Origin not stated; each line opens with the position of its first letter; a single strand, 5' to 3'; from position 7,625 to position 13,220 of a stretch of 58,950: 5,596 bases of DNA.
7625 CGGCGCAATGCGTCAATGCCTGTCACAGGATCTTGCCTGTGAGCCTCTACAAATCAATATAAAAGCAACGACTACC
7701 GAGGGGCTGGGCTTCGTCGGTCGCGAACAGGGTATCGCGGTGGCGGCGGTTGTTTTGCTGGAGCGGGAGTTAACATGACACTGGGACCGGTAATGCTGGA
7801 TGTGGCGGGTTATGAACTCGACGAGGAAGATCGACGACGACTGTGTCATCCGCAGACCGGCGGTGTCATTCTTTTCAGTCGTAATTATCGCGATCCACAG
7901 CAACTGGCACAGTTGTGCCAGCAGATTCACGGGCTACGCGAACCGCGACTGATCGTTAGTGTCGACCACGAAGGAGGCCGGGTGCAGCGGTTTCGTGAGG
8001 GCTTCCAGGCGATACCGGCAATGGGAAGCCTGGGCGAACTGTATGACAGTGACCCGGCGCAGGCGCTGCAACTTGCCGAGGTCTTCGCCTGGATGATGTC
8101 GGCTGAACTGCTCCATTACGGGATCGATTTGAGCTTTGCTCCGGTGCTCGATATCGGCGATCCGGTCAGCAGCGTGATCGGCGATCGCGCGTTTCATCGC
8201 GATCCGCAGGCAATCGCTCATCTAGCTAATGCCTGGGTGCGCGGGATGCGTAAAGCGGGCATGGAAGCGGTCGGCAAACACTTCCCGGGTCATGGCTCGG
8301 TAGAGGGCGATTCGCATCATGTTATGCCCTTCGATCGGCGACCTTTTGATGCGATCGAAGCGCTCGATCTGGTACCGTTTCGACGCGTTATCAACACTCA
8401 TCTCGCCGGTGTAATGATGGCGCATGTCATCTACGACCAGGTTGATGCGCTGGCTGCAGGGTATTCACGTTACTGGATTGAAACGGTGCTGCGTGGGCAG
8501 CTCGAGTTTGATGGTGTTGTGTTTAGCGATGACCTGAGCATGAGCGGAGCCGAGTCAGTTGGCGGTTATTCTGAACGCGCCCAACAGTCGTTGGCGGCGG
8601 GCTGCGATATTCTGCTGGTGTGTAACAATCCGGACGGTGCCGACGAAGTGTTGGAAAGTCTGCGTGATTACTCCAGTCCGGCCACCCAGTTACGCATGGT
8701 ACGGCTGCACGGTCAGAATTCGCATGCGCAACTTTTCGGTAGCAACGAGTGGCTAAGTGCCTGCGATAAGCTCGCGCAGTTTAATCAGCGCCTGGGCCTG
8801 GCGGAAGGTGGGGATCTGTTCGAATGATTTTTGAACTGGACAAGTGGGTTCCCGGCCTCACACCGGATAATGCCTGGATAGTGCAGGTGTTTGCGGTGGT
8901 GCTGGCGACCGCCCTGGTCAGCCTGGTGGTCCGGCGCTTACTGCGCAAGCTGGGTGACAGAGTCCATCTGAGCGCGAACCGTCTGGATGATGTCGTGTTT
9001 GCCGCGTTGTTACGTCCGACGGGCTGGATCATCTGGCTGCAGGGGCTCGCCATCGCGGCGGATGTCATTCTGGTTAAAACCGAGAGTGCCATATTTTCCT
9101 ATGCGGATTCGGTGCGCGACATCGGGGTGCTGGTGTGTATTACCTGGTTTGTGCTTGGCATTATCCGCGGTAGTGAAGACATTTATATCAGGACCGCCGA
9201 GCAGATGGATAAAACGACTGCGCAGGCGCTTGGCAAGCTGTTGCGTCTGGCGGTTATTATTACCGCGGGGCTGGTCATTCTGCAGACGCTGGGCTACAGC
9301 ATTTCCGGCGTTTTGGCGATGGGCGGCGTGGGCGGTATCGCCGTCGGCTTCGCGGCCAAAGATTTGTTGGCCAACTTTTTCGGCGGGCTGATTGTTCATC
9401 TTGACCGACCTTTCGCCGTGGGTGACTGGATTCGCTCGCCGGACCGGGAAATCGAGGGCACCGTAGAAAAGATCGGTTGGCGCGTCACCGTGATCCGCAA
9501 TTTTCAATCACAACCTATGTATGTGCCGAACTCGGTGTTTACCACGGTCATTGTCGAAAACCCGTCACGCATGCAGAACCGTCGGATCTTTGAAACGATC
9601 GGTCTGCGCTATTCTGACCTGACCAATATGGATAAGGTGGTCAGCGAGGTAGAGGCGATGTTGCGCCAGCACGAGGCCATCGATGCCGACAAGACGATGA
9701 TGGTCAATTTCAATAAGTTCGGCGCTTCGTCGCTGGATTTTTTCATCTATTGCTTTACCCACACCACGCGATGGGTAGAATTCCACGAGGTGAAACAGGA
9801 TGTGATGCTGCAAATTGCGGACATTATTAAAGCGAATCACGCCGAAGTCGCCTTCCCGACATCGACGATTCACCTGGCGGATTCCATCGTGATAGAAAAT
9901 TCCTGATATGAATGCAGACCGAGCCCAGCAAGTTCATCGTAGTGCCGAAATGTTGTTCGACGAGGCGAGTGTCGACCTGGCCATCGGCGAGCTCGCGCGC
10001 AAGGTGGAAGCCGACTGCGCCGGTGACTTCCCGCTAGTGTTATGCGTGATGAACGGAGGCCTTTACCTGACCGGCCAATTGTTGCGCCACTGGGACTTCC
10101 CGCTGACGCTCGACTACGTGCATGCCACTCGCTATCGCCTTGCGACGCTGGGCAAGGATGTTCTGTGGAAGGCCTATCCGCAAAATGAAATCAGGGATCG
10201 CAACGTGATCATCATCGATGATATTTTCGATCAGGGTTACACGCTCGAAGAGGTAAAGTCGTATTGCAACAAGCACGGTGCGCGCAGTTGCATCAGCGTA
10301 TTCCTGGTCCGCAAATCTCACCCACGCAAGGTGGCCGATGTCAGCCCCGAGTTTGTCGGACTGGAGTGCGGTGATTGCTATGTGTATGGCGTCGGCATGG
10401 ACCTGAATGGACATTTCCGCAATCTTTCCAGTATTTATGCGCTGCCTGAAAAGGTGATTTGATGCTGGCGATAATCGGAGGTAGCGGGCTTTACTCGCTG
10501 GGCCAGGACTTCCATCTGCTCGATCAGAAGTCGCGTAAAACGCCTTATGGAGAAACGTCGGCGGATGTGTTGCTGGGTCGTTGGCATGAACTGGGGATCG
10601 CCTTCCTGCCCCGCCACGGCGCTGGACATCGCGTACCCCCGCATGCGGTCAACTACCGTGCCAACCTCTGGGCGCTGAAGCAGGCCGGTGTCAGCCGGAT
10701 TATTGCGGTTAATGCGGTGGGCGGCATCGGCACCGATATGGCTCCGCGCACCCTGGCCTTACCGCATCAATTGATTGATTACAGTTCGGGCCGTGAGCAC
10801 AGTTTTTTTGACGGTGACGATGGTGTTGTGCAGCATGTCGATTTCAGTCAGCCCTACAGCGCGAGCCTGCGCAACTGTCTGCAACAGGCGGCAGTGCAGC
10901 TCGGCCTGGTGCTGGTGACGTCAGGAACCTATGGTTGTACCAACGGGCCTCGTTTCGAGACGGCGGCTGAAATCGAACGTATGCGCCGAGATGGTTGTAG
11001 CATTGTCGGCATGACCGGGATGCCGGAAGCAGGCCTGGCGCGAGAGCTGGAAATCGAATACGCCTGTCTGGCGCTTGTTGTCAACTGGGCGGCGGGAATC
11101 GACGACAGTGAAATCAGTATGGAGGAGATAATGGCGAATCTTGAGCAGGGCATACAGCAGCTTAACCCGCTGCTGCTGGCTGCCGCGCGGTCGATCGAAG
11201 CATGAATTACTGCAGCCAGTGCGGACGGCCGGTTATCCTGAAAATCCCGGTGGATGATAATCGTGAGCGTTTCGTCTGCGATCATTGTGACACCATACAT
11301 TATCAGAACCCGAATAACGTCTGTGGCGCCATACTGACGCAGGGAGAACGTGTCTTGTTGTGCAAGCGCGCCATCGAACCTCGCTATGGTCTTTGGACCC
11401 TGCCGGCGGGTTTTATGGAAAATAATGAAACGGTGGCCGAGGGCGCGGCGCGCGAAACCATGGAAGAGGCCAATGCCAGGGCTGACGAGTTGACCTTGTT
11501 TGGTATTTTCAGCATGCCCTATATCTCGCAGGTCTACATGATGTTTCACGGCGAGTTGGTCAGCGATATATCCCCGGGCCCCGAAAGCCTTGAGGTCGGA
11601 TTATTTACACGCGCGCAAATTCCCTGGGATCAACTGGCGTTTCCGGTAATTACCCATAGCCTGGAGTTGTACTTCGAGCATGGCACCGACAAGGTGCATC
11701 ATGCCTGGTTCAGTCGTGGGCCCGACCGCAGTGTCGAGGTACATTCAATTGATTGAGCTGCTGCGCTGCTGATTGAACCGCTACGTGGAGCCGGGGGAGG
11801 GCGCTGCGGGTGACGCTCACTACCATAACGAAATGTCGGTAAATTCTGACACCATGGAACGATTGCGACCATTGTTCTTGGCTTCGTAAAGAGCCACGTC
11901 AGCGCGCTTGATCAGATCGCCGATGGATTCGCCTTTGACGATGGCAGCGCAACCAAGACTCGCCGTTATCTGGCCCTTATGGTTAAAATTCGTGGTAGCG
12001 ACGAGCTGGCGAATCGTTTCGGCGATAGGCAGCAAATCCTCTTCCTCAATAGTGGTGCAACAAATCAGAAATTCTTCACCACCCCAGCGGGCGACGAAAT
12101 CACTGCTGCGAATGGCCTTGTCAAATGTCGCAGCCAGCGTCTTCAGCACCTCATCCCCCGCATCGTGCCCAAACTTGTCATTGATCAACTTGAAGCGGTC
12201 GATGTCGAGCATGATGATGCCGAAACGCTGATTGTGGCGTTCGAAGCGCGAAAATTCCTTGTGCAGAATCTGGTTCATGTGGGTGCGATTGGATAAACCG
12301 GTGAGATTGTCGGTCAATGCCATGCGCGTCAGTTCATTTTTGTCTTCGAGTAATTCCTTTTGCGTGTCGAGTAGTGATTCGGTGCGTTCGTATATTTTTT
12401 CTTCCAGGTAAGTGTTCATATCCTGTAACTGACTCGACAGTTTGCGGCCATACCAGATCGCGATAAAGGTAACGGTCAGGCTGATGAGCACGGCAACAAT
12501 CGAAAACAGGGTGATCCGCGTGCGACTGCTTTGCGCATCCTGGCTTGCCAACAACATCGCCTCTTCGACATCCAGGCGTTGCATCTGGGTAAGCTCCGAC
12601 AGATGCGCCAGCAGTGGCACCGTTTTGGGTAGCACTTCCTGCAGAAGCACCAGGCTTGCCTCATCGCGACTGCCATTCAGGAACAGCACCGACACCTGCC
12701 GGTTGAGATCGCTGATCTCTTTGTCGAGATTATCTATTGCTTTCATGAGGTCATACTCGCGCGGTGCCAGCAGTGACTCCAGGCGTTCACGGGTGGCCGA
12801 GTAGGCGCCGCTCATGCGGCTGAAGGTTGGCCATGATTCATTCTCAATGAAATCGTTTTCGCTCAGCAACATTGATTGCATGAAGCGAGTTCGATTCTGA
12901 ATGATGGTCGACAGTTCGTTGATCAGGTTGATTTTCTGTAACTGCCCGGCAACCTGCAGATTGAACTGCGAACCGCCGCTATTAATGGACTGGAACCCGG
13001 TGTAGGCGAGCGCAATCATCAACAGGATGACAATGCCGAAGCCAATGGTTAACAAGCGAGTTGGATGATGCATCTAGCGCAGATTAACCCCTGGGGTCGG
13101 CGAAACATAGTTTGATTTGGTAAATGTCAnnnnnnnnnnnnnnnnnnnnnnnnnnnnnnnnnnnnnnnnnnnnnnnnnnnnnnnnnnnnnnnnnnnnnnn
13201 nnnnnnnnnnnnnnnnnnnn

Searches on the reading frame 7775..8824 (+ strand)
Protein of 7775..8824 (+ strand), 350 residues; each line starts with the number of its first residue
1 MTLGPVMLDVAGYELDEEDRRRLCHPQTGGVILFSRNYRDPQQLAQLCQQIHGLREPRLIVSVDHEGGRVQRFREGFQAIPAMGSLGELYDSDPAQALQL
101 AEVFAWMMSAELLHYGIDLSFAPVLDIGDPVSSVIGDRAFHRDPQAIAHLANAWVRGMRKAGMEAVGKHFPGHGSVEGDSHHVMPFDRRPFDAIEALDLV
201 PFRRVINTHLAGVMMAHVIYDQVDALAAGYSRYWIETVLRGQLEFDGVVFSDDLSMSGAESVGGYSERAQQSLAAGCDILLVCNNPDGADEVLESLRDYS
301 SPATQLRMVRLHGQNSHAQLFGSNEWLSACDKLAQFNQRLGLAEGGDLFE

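Call 86: search_protein_families(library=pfam, proteins=[window:7775-8824:+], max_evalue=0.00001)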
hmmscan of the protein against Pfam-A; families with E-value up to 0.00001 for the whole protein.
window:7775-8824:+ (350 aa): 1 family
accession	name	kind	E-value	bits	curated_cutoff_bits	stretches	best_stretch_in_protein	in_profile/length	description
PF00933.27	Glyco_hydro_3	-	6.4e-77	259.5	27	1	14-297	15-300/316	Glycosyl hydrolase family 3 N terminal domain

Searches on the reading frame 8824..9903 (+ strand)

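Call 86: search_protein_families(library=pfam, proteins=[window:8824-9903:+], max_evalue=0.00001)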
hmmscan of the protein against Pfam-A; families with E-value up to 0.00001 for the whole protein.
window:8824-9903:+ (360 aa): 3 families
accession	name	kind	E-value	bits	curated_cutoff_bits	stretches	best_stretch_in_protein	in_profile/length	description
PF00924.24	MS_channel_2nd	-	9.2e-20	71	20.2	1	180-249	1-68/68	Mechanosensitive ion channel, beta-domain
PF21082.3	MS_channel_3rd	-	8.8e-14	52.1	21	1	259-341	5-87/88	Mechanosensitive ion channel MscS, C-terminal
PF21088.3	MS_channel_1st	-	1.7e-08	34.7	23.1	1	138-179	1-42/42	Mechanosensitive ion channel, transmembrane helices 2/3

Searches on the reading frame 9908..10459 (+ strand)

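Call 28: search_protein_families(library=pfam, proteins=[window:9908-10459:+], max_evalue=0.001)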
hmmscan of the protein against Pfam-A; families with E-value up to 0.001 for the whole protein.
window:9908-10459:+ (184 aa): 1 family
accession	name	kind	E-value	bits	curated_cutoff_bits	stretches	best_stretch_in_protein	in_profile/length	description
PF00156.33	Pribosyltran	-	8.5e-16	58.1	26.3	1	14-144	3-134/158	Phosphoribosyl transferase domain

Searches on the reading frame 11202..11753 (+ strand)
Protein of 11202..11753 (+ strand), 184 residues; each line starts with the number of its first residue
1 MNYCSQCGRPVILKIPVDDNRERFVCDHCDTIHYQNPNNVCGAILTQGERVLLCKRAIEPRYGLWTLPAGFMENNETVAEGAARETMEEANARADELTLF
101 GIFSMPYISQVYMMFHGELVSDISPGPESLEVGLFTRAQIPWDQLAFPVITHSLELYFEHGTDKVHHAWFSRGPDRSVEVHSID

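Call 28: search_protein_families(library=pfam, proteins=[window:11202-11753:+], max_evalue=0.001)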
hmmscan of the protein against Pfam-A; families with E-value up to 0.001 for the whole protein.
window:11202-11753:+ (184 aa): 2 families
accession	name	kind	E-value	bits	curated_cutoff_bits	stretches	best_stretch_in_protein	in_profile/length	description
PF14803.11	Zn_ribbon_Nudix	-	2.2e-16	59.9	25.6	1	2-35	1-34/34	Nudix N-terminal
PF00293.34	NUDIX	-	3.4e-15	56.7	21.1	1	42-140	7-118/134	NUDIX domain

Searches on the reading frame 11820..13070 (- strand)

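Call 28: search_protein_families(library=pfam, proteins=[window:11820-13070:-], max_evalue=0.001)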
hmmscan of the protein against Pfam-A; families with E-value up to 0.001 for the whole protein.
window:11820-13070:- (416 aa): 3 families
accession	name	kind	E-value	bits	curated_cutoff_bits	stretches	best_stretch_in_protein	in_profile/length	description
PF00990.26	GGDEF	-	7.7e-48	162.7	23.8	1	251-404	1-161/161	Diguanylate cyclase, GGDEF domain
PF12729.13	4HB_MCP_1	-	1e-06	28.8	27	1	7-172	8-174/181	Four helix bundle sensory module for signal transduction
PF22335.1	Cas10-Cmr2_palm2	-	0.00091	19.8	27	0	325-404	53-131/133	Cas10/Cmr2, second palm domain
